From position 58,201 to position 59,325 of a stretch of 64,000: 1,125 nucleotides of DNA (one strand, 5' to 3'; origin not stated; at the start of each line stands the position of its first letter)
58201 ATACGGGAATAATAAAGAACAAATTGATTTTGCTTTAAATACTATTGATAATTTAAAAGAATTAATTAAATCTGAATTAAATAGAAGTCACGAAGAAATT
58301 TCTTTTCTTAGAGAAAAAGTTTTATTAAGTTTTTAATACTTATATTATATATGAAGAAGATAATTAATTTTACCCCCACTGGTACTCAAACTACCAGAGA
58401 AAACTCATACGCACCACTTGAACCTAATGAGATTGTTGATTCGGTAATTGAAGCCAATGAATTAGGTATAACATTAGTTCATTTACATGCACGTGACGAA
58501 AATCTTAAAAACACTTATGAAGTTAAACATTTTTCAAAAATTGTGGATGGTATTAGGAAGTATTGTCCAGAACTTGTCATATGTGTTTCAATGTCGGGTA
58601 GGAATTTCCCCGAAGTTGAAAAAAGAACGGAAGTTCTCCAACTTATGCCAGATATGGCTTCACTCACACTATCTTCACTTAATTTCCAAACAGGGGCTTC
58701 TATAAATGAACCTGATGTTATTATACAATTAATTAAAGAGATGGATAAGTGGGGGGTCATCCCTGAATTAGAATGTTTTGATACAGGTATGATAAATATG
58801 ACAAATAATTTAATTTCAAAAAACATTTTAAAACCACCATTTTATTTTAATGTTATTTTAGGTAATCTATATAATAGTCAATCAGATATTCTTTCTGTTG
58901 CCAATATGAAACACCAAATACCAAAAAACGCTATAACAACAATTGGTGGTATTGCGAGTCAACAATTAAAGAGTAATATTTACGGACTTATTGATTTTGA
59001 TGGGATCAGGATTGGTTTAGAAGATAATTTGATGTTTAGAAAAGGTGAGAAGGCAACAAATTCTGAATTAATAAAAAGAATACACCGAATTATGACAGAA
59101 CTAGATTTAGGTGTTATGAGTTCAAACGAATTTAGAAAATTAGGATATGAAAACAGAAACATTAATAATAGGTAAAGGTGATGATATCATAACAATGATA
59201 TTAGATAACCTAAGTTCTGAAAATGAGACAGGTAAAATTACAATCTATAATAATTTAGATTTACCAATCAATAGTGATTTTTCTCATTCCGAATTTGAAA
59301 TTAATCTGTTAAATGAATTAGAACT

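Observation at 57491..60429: Modification cluster containing a BKACE (DUF849) enzyme, a NeuD/PglD-like acetyltransferase, a short DegT-like protein and a GT-like protein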

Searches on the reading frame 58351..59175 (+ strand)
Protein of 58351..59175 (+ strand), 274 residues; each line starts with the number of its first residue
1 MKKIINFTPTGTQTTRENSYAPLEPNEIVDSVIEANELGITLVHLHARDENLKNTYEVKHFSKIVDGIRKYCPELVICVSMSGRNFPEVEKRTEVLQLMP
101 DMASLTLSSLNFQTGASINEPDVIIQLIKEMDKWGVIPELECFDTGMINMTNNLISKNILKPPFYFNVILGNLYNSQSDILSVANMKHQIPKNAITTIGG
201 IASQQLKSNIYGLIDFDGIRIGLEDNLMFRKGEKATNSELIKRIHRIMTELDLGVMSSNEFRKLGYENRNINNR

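Call 3: search_protein_families(library=pfam, proteins=[window:58351-59175:+], max_evalue=0.01)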
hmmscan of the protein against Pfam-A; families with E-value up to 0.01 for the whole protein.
window:58351-59175:+ (274 aa): 1 family
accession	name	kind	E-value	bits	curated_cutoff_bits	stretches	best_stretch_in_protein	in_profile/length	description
PF05853.18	BKACE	-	8.1e-61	206.2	24.8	1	3-264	2-271/274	beta-keto acid cleavage enzyme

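Call 4: search_protein_families(library=phrogs, proteins=[window:58351-59175:+], max_evalue=0.01)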
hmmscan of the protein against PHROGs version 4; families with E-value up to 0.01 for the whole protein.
window:58351-59175:+ (274 aa): 0 families

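Call 5: search_protein_families(library=ncbifam, proteins=[window:58351-59175:+], max_evalue=0.01)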
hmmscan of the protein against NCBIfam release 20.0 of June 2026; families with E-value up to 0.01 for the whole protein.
window:58351-59175:+ (274 aa): 4 families
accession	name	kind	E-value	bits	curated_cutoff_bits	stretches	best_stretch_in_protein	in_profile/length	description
NF052387.1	Lys_ferment_KCE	equivalog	3.2e-55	187.4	382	1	4-264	3-264/267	3-keto-5-aminohexanoate cleavage enzyme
NF053568.1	3OXCoAcCUPNH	equivalog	7.7e-46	156.5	350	1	4-264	5-269/274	3-oxoadipate:acetyl-CoA acetyltransferase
NF053538.1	DixhxACActTsKce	equivalog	1.8e-31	109.4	430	2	2-115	6-121/310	3,5-dioxohexanoate:acetyl-CoA acetone transferase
NF052389.1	Lys_KAL_CLE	exception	4.2e-26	91.7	725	1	10-238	178-406/440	bifunctional 3-aminobutyryl-CoA ammonia lyase/3-keto-5-aminohexanoate cleavage enzyme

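Call 7: search_dna_similar(query=window:58351-59175:+, collection=phages, mode=protein, max_rows=30)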
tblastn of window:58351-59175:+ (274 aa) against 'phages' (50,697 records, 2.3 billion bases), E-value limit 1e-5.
No match.

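Call 14: find_homologous_proteins(query=window:58351-59175:+)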
Query window:58351-59175:+ (274 aa): 5247 proteins with E <= 0.001 among 6000 candidates; the best 120 are listed.
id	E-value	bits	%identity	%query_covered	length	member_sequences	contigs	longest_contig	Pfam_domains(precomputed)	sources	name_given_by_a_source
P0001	4.1e-177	605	100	100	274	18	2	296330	PF05853.19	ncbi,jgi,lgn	jgi:uncharacterized protein (DUF849 family)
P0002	1.1e-175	600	99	100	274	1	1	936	PF05853.19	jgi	jgi:uncharacterized protein (DUF849 family)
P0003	1.9e-175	600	99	100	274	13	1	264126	PF05853.19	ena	-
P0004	6.4e-175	598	98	100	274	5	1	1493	PF05853.19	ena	-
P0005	1.1e-173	594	97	100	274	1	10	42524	PF05853.19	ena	-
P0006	2.7e-173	593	97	100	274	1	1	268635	PF05853.19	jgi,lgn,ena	jgi:uncharacterized protein (DUF849 family)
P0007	3.0e-173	592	97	100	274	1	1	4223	PF05853.19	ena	-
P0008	1.2e-172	591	97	100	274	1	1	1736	PF05853.19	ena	-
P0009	1.4e-172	590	97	100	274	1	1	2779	PF05853.19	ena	-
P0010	8.0e-172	588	95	100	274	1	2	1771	PF05853.19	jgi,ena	jgi:uncharacterized protein (DUF849 family)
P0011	2.0e-171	587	95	100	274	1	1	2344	PF05853.19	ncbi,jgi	jgi:3-keto-5-aminohexanoate cleavage enzyme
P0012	9.4e-171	584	96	100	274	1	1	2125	PF05853.19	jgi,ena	jgi:uncharacterized protein (DUF849 family)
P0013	1.2e-169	581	94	100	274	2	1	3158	PF05853.19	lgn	-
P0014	2.1e-169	580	94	100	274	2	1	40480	PF05853.19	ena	-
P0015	8.2e-168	575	93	100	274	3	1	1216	PF05853.19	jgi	-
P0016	2.1e-167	573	92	100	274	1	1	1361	PF05853.19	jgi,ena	jgi:uncharacterized protein (DUF849 family)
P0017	2.2e-167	573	94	100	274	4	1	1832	PF05853.19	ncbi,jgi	jgi:3-keto-5-aminohexanoate cleavage enzyme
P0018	1.4e-166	571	92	100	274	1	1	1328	PF05853.19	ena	-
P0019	3.7e-165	566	91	100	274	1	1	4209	PF05853.19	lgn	-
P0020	7.5e-164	562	92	100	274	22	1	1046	PF05853.19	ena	-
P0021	8.0e-163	558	91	100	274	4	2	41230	PF05853.19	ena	-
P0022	8.1e-163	558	89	100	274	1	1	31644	PF05853.19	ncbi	-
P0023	9.0e-163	558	90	100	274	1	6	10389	PF05853.19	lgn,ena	-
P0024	9.8e-163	558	91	100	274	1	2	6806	PF05853.19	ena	-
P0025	1.5e-162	557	89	100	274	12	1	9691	PF05853.19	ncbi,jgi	jgi:3-keto-5-aminohexanoate cleavage enzyme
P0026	2.2e-162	557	91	100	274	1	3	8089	PF05853.19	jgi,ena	jgi:3-keto-5-aminohexanoate cleavage enzyme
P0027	4.2e-162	556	91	100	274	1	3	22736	PF05853.19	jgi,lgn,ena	jgi:uncharacterized protein (DUF849 family)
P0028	6.0e-162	555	89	100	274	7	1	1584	PF05853.19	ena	-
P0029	8.3e-162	555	90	100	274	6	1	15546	PF05853.19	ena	-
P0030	1.3e-161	554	89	100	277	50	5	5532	PF05853.19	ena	-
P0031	2.1e-161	554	89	100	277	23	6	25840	PF05853.19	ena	-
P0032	4.0e-161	553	88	100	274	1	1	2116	PF05853.19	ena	-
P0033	3.1e-160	550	88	100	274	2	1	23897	PF05853.19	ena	-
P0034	4.8e-160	549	90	100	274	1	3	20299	PF05853.19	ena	-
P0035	2.8e-159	547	88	100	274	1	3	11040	PF05853.19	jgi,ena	jgi:uncharacterized protein (DUF849 family)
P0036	4.6e-158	543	87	100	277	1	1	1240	PF05853.19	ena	-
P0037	1.0e-157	542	87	100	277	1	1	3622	PF05853.19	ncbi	-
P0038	1.0e-157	542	87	100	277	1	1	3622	PF05853.19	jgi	jgi:3-keto-5-aminohexanoate cleavage enzyme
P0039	7.8e-157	539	86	100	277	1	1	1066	PF05853.19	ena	-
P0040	1.8e-156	537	87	100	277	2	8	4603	PF05853.19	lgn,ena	-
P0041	2.6e-156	537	86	100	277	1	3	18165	PF05853.19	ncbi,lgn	-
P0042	7.9e-156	535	85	100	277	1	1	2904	PF05853.19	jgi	jgi:uncharacterized protein (DUF849 family)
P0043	1.4e-155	535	85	100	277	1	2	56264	PF05853.19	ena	-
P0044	1.9e-155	534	84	100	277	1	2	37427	PF05853.19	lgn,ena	-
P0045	1.9e-155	534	84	100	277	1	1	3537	PF05853.19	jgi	jgi:uncharacterized protein (DUF849 family)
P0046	2.4e-155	534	84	100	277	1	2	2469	PF05853.19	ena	-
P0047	2.4e-155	534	84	100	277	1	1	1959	PF05853.19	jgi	-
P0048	2.5e-155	534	84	100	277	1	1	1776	PF05853.19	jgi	jgi:3-keto-5-aminohexanoate cleavage enzyme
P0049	3.5e-154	530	84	100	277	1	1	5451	PF05853.19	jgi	jgi:uncharacterized protein (DUF849 family)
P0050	4.4e-154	530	84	100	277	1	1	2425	PF05853.19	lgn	-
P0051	4.5e-154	530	85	100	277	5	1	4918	PF05853.19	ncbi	-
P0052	3.3e-145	501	80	100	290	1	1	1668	PF05853.19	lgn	-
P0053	1.1e-144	499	83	97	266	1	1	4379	PF05853.19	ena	-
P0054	9.4e-142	489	80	97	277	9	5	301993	PF05853.19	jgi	-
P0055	1.6e-134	466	76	100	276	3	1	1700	PF05853.19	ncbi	-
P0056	2.9e-132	458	73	100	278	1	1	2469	PF05853.19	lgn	-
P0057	1.1e-130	453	72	100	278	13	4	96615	PF05853.19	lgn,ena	-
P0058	1.9e-128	446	73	98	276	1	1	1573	PF05853.19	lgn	-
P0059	2.5e-128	445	73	98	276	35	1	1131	PF05853.19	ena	-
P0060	5.2e-124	431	67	100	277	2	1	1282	PF05853.19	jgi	jgi:uncharacterized protein (DUF849 family)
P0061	4.4e-122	425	67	100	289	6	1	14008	PF05853.19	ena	-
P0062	1.2e-121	423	69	100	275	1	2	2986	PF05853.19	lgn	-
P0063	1.8e-121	423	68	100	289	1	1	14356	PF05853.19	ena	-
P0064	3.5e-121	422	67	99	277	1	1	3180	PF05853.19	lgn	-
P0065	4.4e-121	422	68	100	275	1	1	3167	PF05853.19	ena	-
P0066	4.5e-121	421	68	100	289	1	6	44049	PF05853.19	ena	-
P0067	4.6e-121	421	68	100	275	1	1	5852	PF05853.19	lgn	-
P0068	4.8e-121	421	68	100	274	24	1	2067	PF05853.19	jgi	jgi:uncharacterized protein (DUF849 family)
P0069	7.6e-121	421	68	100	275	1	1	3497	PF05853.19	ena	-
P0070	1.1e-120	420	68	100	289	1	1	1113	PF05853.19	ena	-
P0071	1.6e-120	420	68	100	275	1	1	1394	PF05853.19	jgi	jgi:uncharacterized protein (DUF849 family)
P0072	2.0e-120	419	66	100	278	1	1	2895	PF05853.19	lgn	-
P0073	2.5e-120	419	68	100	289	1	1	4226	PF05853.19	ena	-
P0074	4.1e-120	418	68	100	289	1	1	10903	PF05853.19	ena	-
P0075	4.8e-120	418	66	100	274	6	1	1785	PF05853.19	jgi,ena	jgi:uncharacterized protein (DUF849 family)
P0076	6.2e-120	418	67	100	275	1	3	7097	PF05853.19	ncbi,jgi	jgi:3-keto-5-aminohexanoate cleavage enzyme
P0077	6.8e-120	418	67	100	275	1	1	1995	PF05853.19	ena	-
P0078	7.5e-120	417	68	100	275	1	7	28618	PF05853.19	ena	-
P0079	8.0e-120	417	67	100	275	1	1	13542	PF05853.19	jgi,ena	jgi:uncharacterized protein (DUF849 family)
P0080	8.1e-120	417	67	100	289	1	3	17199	PF05853.19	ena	-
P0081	9.6e-120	417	67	100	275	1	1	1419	PF05853.19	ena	-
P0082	1.2e-119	417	67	100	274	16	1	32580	PF05853.19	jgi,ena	jgi:uncharacterized protein (DUF849 family)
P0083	1.3e-119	417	67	100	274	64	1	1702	PF05853.19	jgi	-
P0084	1.3e-119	417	67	100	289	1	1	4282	PF05853.19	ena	-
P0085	1.5e-119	416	66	100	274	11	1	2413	PF05853.19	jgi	-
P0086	1.6e-119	416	67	100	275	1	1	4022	PF05853.19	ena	-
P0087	1.7e-119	416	68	98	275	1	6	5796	PF05853.19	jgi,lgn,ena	-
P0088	1.7e-119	416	67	100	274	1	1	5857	PF05853.19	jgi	jgi:uncharacterized protein (DUF849 family)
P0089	1.7e-119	416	65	100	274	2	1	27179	PF05853.19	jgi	jgi:uncharacterized protein (DUF849 family)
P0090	1.8e-119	416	67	100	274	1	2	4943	PF05853.19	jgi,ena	jgi:uncharacterized protein (DUF849 family)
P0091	2.3e-119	416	69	99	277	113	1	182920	PF05853.19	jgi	jgi:uncharacterized protein (DUF849 family)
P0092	3.6e-119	415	67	100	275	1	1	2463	PF05853.19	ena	-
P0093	3.8e-119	415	67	100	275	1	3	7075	PF05853.19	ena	-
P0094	4.2e-119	415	65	100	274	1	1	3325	PF05853.19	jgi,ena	-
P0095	4.3e-119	415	67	100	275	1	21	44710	PF05853.19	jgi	jgi:3-keto-5-aminohexanoate cleavage enzyme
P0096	4.7e-119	415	68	100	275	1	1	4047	PF05853.19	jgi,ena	-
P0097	5.4e-119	415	66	100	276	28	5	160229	PF05853.19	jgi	jgi:uncharacterized protein (DUF849 family)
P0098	5.6e-119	415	68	100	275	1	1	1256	PF05853.19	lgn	-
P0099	6.2e-119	414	68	100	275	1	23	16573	PF05853.19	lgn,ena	-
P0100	6.6e-119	414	66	100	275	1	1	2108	PF05853.19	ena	-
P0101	6.6e-119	414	67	100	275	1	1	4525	PF05853.19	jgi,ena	jgi:uncharacterized protein (DUF849 family)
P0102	7.3e-119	414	66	99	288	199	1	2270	PF05853.19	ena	-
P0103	8.1e-119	414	65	100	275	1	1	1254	PF05853.19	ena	-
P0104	8.6e-119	414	67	99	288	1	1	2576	PF05853.19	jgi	jgi:uncharacterized protein (DUF849 family)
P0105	9.6e-119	414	68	100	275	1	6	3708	PF05853.19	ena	-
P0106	1.0e-118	414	67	100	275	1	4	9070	PF05853.19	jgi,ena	jgi:uncharacterized protein (DUF849 family)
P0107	1.3e-118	413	67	100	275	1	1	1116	PF05853.19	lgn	-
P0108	1.3e-118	413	68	100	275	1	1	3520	PF05853.19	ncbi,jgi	jgi:3-keto-5-aminohexanoate cleavage enzyme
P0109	1.4e-118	413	66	100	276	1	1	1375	PF05853.19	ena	-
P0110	1.4e-118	413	66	100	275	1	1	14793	PF05853.19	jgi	jgi:uncharacterized protein (DUF849 family)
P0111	1.4e-118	413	67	100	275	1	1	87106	PF05853.19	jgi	jgi:3-keto-5-aminohexanoate cleavage enzyme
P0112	1.7e-118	413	67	100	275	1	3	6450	PF05853.19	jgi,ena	jgi:uncharacterized protein (DUF849 family)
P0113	1.7e-118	413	67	100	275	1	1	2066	PF05853.19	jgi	-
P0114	1.8e-118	413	67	100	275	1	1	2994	PF05853.19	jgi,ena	jgi:3-keto-5-aminohexanoate cleavage enzyme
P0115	1.9e-118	413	67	100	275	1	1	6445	PF05853.19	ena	-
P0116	2.0e-118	413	68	100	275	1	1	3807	PF05853.19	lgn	-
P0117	2.1e-118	413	65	100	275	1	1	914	PF05853.19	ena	-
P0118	2.3e-118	413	67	100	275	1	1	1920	PF05853.19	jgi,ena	jgi:uncharacterized protein (DUF849 family)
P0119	2.4e-118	413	66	100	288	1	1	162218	PF05853.19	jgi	jgi:3-keto-5-aminohexanoate cleavage enzyme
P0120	2.6e-118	412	66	100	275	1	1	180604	PF05853.19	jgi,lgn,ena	jgi:uncharacterized protein (DUF849 family)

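Call 15: find_related_loci(query=window:58351-59175:+, collection=viral_contigs, flank=8000)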
Query window:58351-59175:+ (274 aa) in viral_contigs; peptide patterns used: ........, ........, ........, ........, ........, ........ (x = any residue, [..] = any of these).
41 stretches matched a pattern; 36 encode a relative of the query (tblastn E <= 1e-3); 36 distinct loci.
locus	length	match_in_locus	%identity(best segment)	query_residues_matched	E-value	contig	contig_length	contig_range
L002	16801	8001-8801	80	3-269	3e-150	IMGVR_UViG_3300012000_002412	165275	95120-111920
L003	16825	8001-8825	68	1-274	7e-129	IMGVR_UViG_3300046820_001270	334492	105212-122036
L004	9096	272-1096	67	1-274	1e-127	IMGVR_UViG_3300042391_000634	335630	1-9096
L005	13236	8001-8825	68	1-274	9e-128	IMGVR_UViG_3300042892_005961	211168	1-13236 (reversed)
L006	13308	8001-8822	65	1-274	1e-125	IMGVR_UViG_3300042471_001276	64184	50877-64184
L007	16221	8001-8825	65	1-274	1e-123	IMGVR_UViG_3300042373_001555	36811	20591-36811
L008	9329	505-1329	65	1-274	1e-123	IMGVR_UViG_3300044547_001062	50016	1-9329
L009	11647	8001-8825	65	1-274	1e-123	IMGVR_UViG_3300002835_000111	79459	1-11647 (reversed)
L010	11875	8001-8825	65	1-274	1e-123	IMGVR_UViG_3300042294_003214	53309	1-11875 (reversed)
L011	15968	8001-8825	65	1-274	2e-123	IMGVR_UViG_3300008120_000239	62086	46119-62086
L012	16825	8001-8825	65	1-274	4e-123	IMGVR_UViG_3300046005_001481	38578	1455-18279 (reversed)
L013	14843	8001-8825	65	1-274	5e-123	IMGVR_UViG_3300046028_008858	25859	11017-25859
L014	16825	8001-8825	65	1-274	5e-122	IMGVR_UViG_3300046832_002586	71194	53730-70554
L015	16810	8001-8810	66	1-269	1e-121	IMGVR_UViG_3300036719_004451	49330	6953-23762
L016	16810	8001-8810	66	1-269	1e-121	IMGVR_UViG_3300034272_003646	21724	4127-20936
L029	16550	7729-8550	58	1-273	5e-106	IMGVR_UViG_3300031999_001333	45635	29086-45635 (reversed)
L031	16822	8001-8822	56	1-273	4e-103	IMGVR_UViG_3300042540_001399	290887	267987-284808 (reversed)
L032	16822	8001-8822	56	1-273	4e-103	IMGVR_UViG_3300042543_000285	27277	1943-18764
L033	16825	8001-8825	56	1-274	7e-101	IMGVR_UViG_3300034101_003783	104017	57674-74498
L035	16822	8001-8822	56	1-273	4e-103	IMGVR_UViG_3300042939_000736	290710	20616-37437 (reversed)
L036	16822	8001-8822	56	1-273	4e-103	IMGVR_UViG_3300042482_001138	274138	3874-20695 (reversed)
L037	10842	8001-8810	63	1-269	4e-113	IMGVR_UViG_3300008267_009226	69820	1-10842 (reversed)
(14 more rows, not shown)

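Call 18: search_protein_families(library=pfam, proteins=[L004:2352-3311:+, L033:974-2485:+, L037:10070-10645:+, L032:10012-10749:+, L031:10721-11398:+, L029:12593-13651:+, L031:12719-13525:+, L036:13525-14274:+, L036:14663-16564:+, L035:1441-2655:+], max_evalue=0.01)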
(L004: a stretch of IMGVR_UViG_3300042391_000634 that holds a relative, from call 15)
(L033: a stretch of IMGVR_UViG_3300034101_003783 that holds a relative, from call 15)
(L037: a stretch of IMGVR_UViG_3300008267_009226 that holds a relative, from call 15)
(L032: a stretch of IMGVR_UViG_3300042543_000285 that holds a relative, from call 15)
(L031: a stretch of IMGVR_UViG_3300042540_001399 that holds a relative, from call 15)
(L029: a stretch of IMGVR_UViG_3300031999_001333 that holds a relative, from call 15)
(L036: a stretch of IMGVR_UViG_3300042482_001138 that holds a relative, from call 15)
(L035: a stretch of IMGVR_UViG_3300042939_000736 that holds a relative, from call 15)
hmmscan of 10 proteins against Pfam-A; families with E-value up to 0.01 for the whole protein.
L004:2352-3311:+ (319 aa): 0 families

L033:974-2485:+ (503 aa): 3 families
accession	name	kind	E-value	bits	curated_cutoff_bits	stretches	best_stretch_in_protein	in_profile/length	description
PF13712.12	Glyco_tranf_2_5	-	7.8e-19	68.7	27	1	39-188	36-181/210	Glycosyltransferase like family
PF00535.33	Glycos_transf_2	-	4.6e-17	62.9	23.3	1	246-424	2-167/168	Glycosyl transferase family 2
PF13641.12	Glyco_tranf_2_3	-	0.0004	20.9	27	1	244-466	3-216/230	Glycosyltransferase like family 2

L037:10070-10645:+ (191 aa): 0 families

L032:10012-10749:+ (245 aa): 6 families
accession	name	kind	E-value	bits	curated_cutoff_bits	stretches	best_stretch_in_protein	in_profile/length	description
PF02562.22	PhoH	-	7.9e-64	215.3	27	1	37-240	5-205/205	PhoH-like protein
PF20720.3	nSTAND3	-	0.00042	20.5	27.2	1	41-83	7-46/155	Novel STAND NTPase 3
PF13245.12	AAA_19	-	0.0017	19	25.1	1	48-192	8-129/134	AAA domain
PF13604.12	AAA_30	-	0.0019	18.4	27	1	37-191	2-127/191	AAA domain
PF00270.35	DEAD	-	0.003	17.8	26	1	39-94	2-56/167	DEAD/DEAH box helicase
PF13401.12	AAA_22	-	0.007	17.1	27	0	50-175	4-106/130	AAA domain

L031:10721-11398:+ (225 aa): 0 families

L029:12593-13651:+ (352 aa): 0 families

L031:12719-13525:+ (268 aa): 1 family
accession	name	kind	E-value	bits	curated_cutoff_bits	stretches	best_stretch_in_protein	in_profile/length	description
PF00535.33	Glycos_transf_2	-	4.9e-07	30.3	23.3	1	16-129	9-118/168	Glycosyl transferase family 2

L036:13525-14274:+ (249 aa): 0 families

L036:14663-16564:+ (633 aa): 0 families

L035:1441-2655:+ (404 aa): 1 family
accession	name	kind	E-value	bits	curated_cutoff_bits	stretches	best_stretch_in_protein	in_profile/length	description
PF13692.12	Glyco_trans_1_4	-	0.00025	21.8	27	1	273-367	62-142/142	Glycosyl transferases group 1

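Call 21: search_solved_structures(query=window:58351-59175:+, show_alignments=2)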
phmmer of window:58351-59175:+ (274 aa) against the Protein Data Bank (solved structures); distinct sequences matched with E-value up to 0.001: 13.
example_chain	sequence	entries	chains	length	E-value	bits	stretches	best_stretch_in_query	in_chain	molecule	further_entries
2y7d_A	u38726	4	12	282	9.6e-33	117.2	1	5-260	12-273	3-KETO-5-AMINOHEXANOATE CLEAVAGE ENZYME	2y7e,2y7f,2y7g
3no5_A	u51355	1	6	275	6.3e-29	104.7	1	5-260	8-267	Uncharacterized protein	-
9zsc_A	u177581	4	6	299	3.7e-28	102.2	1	4-262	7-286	3-keto-5-aminohexanoate cleavage protein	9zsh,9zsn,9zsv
3fa5_A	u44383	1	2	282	4.8e-26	95.3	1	7-248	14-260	protein of unknown function (DUF849)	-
3chv_A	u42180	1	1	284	1.2e-24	90.7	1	9-255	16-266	Prokaryotic domain of unknown function (DUF849) with a TIM barrel fold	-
3lot_A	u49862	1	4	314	5.5e-21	78.7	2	124-264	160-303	uncharacterized protein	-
3c6c_A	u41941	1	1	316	3.1e-20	76.2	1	17-263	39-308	3-keto-5-aminohexanoate cleavage enzyme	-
3e02_A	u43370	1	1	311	3.3e-19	72.9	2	130-263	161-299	uncharacterized protein DUF849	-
3e49_A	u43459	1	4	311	5e-19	72.3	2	3-113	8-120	uncharacterized protein DUF849 with a TIM barrel fold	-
8rio_A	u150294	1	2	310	4.6e-16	62.5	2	4-119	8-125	3-keto-5-aminohexanoate cleavage protein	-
8rip_A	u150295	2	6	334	6.4e-16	62.1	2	4-119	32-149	3-keto-5-aminohexanoate cleavage protein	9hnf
4nna_A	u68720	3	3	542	1e-06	31.9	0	99-170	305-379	OBCA, Oxalate Biosynthetic Component A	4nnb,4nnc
5iky_A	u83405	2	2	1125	3.2e-05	27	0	92-161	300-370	Oxalate biosynthetic component 1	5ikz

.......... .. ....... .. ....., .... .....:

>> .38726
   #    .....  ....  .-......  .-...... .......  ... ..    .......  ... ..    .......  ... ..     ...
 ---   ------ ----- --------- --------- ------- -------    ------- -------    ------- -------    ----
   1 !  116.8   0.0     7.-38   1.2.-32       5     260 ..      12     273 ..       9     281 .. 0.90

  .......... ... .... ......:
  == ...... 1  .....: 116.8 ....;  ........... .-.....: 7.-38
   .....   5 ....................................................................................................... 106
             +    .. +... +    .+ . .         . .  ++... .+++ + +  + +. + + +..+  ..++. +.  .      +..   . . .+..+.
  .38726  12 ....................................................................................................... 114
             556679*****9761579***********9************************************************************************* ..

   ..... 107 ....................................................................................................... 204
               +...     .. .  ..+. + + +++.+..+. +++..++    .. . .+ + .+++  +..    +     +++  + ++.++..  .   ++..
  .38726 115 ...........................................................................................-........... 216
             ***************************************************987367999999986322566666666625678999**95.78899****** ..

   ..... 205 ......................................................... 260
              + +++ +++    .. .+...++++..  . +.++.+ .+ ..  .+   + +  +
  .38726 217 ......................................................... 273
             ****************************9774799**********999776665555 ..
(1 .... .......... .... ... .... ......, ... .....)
